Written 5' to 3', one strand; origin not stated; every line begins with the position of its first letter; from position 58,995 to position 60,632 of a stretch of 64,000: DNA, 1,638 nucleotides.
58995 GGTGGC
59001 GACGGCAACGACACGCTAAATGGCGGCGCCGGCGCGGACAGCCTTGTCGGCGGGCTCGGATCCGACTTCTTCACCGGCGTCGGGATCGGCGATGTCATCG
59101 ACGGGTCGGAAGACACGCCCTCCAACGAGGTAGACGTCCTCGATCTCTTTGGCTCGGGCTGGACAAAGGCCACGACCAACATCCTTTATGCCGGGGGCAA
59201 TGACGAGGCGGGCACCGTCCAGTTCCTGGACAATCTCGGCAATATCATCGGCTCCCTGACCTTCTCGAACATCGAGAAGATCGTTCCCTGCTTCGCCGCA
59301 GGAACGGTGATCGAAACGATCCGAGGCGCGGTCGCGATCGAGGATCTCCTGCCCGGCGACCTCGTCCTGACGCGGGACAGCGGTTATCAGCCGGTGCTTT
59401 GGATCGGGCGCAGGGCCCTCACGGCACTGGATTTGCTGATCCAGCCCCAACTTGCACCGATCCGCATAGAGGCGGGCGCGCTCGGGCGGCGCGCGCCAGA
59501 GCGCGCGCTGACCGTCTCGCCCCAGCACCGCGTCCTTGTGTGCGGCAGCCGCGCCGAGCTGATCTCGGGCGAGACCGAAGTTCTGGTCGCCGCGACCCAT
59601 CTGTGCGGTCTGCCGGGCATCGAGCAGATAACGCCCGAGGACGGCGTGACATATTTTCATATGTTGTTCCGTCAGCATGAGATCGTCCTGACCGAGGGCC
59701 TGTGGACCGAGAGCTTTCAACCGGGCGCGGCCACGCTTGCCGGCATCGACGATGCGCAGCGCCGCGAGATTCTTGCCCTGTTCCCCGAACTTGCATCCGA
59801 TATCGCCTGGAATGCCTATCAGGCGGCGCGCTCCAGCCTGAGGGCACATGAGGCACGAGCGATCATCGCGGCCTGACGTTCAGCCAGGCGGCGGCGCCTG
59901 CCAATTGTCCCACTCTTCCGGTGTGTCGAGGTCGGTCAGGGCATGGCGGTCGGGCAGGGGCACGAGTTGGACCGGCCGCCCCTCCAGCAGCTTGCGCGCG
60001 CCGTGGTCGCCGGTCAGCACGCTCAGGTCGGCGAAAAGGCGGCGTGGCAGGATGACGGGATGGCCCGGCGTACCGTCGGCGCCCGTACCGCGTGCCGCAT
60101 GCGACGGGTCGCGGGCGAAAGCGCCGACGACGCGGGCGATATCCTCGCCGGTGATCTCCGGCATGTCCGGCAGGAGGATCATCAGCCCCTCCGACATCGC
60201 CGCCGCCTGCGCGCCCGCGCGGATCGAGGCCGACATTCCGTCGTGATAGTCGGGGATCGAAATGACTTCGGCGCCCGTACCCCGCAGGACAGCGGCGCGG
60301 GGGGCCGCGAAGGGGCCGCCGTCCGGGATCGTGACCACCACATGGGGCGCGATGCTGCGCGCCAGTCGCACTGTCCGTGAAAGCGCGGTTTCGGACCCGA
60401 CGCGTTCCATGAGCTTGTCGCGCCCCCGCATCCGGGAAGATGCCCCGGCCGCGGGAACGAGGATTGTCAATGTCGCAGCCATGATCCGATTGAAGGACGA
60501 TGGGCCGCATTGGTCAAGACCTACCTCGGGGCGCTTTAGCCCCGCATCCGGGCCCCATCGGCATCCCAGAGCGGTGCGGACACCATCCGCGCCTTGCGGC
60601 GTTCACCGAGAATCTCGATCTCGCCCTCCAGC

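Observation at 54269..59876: tRNA-Leu-flanked accessory locus with three paralogous Hint (bacterial intein-like) domains, only one attached to a cargo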

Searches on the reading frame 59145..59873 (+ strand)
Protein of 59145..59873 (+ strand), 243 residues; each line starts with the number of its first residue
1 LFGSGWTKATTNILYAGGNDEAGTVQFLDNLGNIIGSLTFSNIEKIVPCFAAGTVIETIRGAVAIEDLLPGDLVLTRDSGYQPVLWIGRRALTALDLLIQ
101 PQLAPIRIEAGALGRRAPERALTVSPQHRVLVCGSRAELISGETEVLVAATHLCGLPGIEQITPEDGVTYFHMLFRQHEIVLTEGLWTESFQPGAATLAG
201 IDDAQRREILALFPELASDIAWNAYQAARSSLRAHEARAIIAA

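Call 45: search_solved_structures(query=window:59145-59873:+, max_evalue=10, show_alignments=2)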
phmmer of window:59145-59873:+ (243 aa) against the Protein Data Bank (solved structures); distinct sequences matched with E-value up to 10: 2.
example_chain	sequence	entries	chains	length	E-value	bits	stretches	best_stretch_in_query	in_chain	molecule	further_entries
9o19_H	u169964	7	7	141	0.83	12.5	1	44-126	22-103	ATP synthase epsilon chain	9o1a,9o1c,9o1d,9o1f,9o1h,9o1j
2lwy_A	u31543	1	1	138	1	12.2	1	48-77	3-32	BACTERIAL INTEIN-LIKE DOMAIN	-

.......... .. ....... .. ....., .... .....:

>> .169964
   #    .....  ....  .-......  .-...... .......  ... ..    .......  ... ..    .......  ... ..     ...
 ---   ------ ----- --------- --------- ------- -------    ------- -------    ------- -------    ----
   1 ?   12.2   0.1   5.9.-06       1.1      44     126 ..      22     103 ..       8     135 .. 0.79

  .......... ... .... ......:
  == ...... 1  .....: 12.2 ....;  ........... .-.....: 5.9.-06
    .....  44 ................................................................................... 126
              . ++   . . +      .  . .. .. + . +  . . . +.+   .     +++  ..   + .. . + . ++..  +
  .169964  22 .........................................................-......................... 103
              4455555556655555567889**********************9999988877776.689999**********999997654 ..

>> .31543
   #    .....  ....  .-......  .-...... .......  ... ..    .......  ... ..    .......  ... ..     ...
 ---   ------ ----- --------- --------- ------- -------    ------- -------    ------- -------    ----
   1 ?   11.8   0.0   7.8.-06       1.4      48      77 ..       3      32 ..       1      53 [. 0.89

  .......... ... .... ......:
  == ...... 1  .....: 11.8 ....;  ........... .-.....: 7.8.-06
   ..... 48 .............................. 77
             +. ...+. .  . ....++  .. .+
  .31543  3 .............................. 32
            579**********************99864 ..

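Call 55: find_homologous_proteins(query=window:59145-59873:+, max_evalue=1e-10)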
Query window:59145-59873:+ (243 aa): 1096 proteins with E <= 1e-10 among 7087 candidates; the best 120 are listed.
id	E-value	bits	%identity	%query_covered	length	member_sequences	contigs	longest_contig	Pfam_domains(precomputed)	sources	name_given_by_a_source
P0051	2.2e-85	304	59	99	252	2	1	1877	PF13403.12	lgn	-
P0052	1.4e-81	292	58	99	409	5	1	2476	PF00353.26,PF13403.12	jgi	jgi:hypothetical protein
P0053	1.7e-80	288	57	98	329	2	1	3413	PF00353.26,PF13403.12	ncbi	ncbi:MAG: Hint domain-containing protein, partial [Albidovulum sp.]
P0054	2.1e-80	288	58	100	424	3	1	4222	PF00353.26,PF13403.12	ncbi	ncbi:MAG: Hint domain-containing protein, partial [Albidovulum sp.]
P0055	3.6e-79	284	56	98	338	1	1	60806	PF00353.26,PF13403.12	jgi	jgi:hypothetical protein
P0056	1.1e-78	282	57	99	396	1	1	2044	PF00353.26,PF13403.12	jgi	jgi:hypothetical protein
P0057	8.4e-77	276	59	95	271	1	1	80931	PF13403.12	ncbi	-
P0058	1.8e-75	272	54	98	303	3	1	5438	PF00353.26,PF13403.12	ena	-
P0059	3.4e-75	271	58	94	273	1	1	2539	PF13403.12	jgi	jgi:hypothetical protein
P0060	3.9e-75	271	55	98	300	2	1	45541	PF00353.26,PF13403.12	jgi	jgi:hypothetical protein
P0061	1.3e-74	269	55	99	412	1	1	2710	PF00353.26,PF13403.12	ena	-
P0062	1.4e-74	269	54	99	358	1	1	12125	PF13403.12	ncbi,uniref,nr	ncbi:Hint domain-containing protein [Thioclava electrotropha]|uniref:Hint domain-containing protein 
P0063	1.9e-74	268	55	98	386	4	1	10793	PF00353.26,PF13403.12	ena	-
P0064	9.5e-74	266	54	99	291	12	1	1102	PF00353.26,PF13403.12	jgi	jgi:hypothetical protein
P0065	1.3e-73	266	56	93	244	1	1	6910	PF13403.12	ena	-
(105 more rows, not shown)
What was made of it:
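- Closest known: RTX proteins exported by type I secretion. Same: One relative is named 'type I secretion protein' by its source (call 55).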

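Call 63: predict_structure(alignment_id=A5)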
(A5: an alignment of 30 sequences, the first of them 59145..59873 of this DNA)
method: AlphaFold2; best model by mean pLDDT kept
length: 243 residues; sequences in the alignment: 30
mean_pLDDT: 86.2   pTM: 0.77
mean pLDDT of the five models: 86.2, 84.3, 83.8, 80.2, 79.2
residues with pLDDT >= 90: 129; 70-90: 91; 50-70: 14; < 50: 9
segments of 3 or more residues with pLDDT < 50: 1-8
pLDDT, mean of each block of 10 residues (from residue 1): 42 71 79 83 65 98 98 97 96 94 95 89 95 85 91 94 96 94 95 80 87 84 81 83 75
secondary structure, 60 per line:
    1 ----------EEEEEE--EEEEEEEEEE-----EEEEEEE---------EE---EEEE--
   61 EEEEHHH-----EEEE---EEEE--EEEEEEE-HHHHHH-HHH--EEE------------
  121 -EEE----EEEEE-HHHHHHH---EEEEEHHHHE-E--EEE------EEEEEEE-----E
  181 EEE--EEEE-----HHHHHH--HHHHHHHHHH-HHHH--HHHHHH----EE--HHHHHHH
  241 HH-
elements in order: E11-16 E19-28 E34-40 E55-58 E61-64 E73-76 E80-83 E86-92 H94-99 E106-108 E122-124 E129-133 H135-141 E145-149 H150-153 E159-161 E168-174 E180-183 E186-189 H195-200 H203-212 H214-217 H220-225 H234-242

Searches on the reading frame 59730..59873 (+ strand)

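Call 72: search_protein_families(library=pfam, proteins=[window:59730-59873:+], max_evalue=1)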
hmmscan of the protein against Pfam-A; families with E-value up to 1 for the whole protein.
window:59730-59873:+ (48 aa): 1 family
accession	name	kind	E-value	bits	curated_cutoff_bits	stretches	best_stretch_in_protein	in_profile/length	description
PF17944.6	Arg_decarbox_C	-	0.3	12.1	23.3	0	31-47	22-39/51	Arginine decarboxylase C-terminal helical extension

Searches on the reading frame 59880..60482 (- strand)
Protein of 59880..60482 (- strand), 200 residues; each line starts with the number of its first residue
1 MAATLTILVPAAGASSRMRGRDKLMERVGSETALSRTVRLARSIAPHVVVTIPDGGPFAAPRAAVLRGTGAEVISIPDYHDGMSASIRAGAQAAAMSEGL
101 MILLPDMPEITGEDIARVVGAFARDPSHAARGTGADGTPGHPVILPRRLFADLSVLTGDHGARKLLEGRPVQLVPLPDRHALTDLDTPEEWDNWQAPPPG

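Call 4: search_protein_families(library=pfam, proteins=[window:59880-60482:-], max_evalue=0.01)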
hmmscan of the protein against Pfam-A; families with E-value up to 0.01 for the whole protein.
window:59880-60482:- (200 aa): 1 family
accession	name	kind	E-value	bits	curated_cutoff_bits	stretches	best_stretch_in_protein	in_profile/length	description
PF12804.13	NTP_transf_3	-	4.5e-30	105.4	27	1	8-167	2-155/160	MobA-like NTP transferase domain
